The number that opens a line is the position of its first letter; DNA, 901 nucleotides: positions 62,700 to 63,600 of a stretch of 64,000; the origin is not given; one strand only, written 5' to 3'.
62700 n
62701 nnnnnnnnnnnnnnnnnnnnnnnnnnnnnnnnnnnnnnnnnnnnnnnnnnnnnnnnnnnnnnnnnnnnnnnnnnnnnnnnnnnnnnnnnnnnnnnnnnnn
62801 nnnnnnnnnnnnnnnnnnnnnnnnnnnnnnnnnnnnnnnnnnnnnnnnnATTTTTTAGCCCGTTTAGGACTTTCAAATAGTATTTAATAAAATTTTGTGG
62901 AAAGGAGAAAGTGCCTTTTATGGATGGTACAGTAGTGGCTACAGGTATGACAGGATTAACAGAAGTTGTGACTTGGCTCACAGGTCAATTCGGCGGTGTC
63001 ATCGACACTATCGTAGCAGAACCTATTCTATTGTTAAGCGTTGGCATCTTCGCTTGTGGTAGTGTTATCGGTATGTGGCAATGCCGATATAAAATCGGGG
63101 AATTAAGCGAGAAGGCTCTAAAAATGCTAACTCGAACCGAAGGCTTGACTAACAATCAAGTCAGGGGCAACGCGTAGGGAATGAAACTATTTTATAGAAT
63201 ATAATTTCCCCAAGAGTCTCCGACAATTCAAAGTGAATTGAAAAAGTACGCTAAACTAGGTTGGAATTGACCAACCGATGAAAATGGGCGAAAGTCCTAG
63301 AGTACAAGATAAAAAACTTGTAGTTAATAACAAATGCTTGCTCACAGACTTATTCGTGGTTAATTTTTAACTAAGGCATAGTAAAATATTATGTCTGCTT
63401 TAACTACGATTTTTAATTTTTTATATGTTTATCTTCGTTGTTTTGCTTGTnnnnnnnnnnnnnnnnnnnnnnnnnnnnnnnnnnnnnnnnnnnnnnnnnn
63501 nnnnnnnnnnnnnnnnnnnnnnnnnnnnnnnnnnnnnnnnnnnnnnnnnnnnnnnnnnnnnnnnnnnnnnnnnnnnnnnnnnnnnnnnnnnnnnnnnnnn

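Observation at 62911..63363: A coat-like gene is interrupted by a 264-nt ORF-less intervening sequence with group I intron boundary signatures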

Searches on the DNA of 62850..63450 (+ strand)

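Call 4: search_rna_families(source=window, start=62850, end=63450, threshold=evalue, max_evalue=10, show_alignments=5)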
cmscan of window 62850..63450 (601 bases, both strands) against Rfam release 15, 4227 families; matches with E-value up to 10: 2.
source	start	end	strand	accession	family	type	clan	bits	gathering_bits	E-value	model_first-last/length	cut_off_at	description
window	63025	63290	+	RF00028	Intron_gpI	Intron;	-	14.9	50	0.31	1-253/253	no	Group I catalytic intron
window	63188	63326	-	RF02173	SMAD5-AS1_1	Gene; lncRNA;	-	13.5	45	0.75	119-263/263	no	SMAD5 antisense RNA 1 conserved region 1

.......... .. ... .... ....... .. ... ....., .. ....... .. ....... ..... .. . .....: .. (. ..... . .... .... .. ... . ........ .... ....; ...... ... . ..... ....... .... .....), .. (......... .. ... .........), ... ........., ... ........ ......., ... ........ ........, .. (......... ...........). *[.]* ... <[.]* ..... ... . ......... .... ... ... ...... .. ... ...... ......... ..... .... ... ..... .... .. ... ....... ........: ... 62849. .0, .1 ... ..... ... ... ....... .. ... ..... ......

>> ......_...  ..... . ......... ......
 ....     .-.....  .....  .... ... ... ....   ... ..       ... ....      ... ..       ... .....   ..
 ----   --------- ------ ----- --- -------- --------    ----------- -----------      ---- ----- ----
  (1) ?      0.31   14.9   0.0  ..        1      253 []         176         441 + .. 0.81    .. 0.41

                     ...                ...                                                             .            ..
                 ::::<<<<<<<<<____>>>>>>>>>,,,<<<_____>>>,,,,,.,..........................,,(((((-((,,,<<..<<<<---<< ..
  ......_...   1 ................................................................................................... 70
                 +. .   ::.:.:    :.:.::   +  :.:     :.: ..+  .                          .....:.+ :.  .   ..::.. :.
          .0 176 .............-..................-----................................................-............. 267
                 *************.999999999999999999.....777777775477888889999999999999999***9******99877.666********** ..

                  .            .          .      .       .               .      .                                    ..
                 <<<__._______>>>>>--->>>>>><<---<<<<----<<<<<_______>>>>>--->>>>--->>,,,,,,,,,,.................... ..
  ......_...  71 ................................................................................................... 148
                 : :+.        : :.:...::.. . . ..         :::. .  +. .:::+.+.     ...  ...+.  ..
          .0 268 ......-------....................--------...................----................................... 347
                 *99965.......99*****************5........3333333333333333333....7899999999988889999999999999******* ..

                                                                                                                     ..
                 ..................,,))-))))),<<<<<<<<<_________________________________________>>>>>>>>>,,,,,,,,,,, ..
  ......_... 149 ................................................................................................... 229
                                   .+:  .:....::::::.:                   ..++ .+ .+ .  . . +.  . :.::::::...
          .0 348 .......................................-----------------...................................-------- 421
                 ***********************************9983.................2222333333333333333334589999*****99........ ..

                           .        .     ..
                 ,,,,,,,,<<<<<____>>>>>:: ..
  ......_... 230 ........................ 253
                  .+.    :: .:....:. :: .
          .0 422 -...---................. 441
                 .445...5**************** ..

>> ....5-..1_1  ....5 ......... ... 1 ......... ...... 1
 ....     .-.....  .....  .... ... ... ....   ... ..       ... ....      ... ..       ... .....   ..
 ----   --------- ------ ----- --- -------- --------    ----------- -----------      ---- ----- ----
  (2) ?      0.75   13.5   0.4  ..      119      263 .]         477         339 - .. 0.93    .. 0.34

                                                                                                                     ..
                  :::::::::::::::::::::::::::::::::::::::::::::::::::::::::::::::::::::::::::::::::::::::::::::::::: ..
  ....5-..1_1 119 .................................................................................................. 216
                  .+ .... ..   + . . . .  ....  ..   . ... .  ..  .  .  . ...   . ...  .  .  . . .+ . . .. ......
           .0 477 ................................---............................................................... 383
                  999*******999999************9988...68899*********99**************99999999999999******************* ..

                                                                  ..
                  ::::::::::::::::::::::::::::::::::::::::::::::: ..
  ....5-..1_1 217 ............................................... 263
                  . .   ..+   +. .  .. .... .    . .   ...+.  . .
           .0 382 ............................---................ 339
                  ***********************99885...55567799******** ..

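Call 6: search_dna_similar(query=window:63060-63350:+, collection=phages, mode=distant, max_evalue=0.01)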
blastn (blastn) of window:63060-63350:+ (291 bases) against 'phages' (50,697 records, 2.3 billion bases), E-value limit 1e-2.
Records with a match: 22; places in all: 24; records where one place covers at least 80% of the query: 2.
Best place of each record, by identity: 80-90% 3; 60-80% 19.
By first word of the organism name: Bacillus 7; Aeromonas 5; Yersinia 2; Clostridium 2; Listeria 1; uncultured 1; Bacteriophage 1; Staphylococcus 1; Caldibacillus 1; Dulem 1.
By host as written in the record: Bacillus subtilis 3; Aeromonas hydrophila ATCC 7966 3; Yersinia enterocolitica 2; - 2; Bacillus subtilis subsp. subtilis 168 2; Clostridium butyricum BSC452 1; Clostridium perfringens 1; Listeria innocua ATCC 51742 1; and 7 more.
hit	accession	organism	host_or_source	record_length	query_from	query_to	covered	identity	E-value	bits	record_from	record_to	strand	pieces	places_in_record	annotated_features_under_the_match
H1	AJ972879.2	Yersinia phage phiR1-37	Yersinia enterocolitica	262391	35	272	82%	68.0%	4e-12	78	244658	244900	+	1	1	none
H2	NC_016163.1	Yersinia phage phiR1-37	Yersinia enterocolitica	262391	35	272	82%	68.0%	4e-12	78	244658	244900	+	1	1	none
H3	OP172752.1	Clostridium phage CB452P1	Clostridium butyricum BSC452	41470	110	276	57%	73.3%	3e-14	85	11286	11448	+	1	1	hypothetical protein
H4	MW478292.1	Clostridium phage vB_CpeS-1181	Clostridium perfringens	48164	139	277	48%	75.3%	1e-17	95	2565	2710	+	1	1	terminase large subunit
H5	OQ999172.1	Listeria phage LIS04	Listeria innocua ATCC 51742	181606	20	157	47%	74.5%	4e-12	77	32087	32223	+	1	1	endonuclease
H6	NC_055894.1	uncultured phage cr6_1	human feces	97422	139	274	47%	71.7%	6e-10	70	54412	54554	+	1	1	none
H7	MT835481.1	Bacteriophage sp.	human fecal samples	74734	34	165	45%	70.7%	1e-5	56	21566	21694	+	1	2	record has no annotation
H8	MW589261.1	Staphylococcus phage vB-SscS-F1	Mammaliicoccus sciuri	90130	46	158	39%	80.7%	3e-19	100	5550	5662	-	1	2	none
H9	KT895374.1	Bacillus phage vB_BpuM-BpSp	Bacillus pumilus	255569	40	146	37%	72.6%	2e-4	53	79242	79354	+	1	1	none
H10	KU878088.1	Bacillus phage AR9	Bacillus subtilis subsp. subtilis 168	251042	182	272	31%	78.3%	5e-11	73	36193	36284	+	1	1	DNA gyrase subunit A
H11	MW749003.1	Bacillus phage vB_BspM_Internexus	Bacillus sp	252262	182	272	31%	78.3%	5e-11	73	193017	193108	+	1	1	none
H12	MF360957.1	Bacillus phage PBS1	Bacillus subtilis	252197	182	272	31%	78.3%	5e-11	73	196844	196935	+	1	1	none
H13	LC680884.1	Bacillus phage PBS1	Bacillus subtilis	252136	182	272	31%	78.3%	5e-11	73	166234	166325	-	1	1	none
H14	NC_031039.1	Bacillus phage AR9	Bacillus subtilis subsp. subtilis 168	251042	182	272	31%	78.3%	5e-11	73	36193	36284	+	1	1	DNA topoisomerase II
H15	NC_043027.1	Bacillus phage PBS1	Bacillus subtilis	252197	182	272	31%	78.3%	5e-11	73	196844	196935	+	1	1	none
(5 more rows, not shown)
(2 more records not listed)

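Call 16: get_annotated_region(hit=H4, flank=1500)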
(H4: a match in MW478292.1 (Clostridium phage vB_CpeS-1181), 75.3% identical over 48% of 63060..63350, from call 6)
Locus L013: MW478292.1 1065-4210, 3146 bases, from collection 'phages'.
description: Clostridium phage vB_CpeS-1181, complete genome.
organism: Clostridium phage vB_CpeS-1181 (NCBI taxid 2814705)
taxonomy: Viruses; Duplodnaviria; Heunggongvirae; Uroviricota; Caudoviricetes
host: Clostridium perfringens; source: chicken feces; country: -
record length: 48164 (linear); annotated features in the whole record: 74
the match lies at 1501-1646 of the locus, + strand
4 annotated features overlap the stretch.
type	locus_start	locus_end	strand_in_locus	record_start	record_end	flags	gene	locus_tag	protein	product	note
CDS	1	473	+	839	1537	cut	-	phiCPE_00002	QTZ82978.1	terminase large subunit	-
CDS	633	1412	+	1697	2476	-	-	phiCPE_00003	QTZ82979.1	hypothetical protein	-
CDS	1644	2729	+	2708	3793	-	-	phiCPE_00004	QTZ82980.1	terminase large subunit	-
CDS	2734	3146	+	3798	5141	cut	-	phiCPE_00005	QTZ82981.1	portal protein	-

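Call 17: get_annotated_region(hit=H10, flank=1500)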
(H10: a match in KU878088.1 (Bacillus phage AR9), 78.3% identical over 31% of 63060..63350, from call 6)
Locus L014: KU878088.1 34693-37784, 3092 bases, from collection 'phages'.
description: Bacillus phage AR9, complete genome.
organism: Bacillus phage AR9 (NCBI taxid 1815509)
taxonomy: Viruses; Duplodnaviria; Heunggongvirae; Uroviricota; Caudoviricetes; Takahashivirus; Takahashivirus PBS1
host: Bacillus subtilis subsp. subtilis 168; source: -; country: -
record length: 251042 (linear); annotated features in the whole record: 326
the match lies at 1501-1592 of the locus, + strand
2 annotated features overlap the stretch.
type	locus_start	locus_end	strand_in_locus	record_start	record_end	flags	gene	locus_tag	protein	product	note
CDS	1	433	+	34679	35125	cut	-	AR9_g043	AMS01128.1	hypothetical protein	-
CDS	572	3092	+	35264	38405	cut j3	-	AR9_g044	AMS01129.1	DNA gyrase subunit A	cd00187 - DNA topoisomerase subtype IIA, pfam03989 -DNA gyrase C- terminal domain, beta-propeller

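Call 18: get_annotated_region(hit=H8, flank=1500)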
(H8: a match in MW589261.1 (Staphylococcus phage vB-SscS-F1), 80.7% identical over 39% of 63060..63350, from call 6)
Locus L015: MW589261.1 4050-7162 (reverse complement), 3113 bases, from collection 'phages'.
description: Staphylococcus phage vB-SscS-F1, complete genome.
organism: Staphylococcus phage vB-SscS-F1 (NCBI taxid 2812861)
taxonomy: Viruses; Duplodnaviria; Heunggongvirae; Uroviricota; Caudoviricetes; Sextaecvirus
host: Mammaliicoccus sciuri; source: sewage samples; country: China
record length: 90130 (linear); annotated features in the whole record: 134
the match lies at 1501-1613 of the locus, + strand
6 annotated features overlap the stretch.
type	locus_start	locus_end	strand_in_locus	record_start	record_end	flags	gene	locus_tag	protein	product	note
CDS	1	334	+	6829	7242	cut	-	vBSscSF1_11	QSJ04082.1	head-tail adaptor protein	-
CDS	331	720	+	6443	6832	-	-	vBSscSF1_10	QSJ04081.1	hypothetical protein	-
CDS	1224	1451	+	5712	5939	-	-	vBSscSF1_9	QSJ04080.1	major tail protein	-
CDS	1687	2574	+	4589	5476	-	-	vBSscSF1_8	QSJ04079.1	hypothetical protein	-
CDS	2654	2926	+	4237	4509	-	-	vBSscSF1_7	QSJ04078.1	major tail protein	-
CDS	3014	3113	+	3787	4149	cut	-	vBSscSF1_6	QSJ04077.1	hypothetical protein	-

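Call 19: get_annotated_region(hit=H1, flank=1500)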
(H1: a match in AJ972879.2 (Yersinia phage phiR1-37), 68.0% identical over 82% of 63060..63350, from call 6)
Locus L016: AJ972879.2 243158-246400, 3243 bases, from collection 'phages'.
description: Yersinia phage phiR1-37 complete genome.
organism: Yersinia phage phiR1-37 (NCBI taxid 331278)
taxonomy: Viruses; Duplodnaviria; Heunggongvirae; Uroviricota; Caudoviricetes
host: Yersinia enterocolitica; source: -; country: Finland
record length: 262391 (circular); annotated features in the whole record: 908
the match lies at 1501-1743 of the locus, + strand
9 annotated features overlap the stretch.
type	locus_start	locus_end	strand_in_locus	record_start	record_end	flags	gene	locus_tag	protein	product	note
CDS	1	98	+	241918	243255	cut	g326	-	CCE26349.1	-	phage structural protein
regulatory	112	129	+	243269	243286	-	-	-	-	terminator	Rho independent terminator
regulatory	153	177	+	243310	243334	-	-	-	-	promoter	-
regulatory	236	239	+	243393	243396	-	-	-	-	ribosome_binding_site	-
CDS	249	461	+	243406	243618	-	g327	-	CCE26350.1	DNA-gyrase IV A-subunit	-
regulatory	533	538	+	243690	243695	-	-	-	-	ribosome_binding_site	-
CDS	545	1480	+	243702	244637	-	g328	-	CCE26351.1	-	-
regulatory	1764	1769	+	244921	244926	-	-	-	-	ribosome_binding_site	-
CDS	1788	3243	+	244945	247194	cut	g329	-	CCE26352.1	DNA-gyrase A-subunit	-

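Call 20: search_rna_families(sources=[L013, L014, L015, L016, L005], threshold=gathering)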
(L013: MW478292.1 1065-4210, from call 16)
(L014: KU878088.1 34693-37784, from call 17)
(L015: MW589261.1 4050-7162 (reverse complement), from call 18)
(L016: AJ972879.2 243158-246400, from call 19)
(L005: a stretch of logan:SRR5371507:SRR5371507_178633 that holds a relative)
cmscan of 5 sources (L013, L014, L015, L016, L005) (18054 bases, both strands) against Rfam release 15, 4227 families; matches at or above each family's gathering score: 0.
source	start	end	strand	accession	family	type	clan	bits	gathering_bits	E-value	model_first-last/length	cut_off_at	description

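Call 29: build_rna_model(alignment_id=A3, structure=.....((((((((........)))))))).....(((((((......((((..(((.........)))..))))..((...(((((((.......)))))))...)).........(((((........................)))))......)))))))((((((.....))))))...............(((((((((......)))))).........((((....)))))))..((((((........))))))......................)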
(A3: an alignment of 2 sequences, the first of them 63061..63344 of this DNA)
Model R1 built from alignment A3 (2 sequences, 284 columns); structure: as given.
model positions 284; base pairs 61; branch points 7; effective number of sequences 0.78; information 0.591 bits per position. Calibrated on 0.2 Mb of random sequence (short: E-values are rough).
structure used (alignment columns):
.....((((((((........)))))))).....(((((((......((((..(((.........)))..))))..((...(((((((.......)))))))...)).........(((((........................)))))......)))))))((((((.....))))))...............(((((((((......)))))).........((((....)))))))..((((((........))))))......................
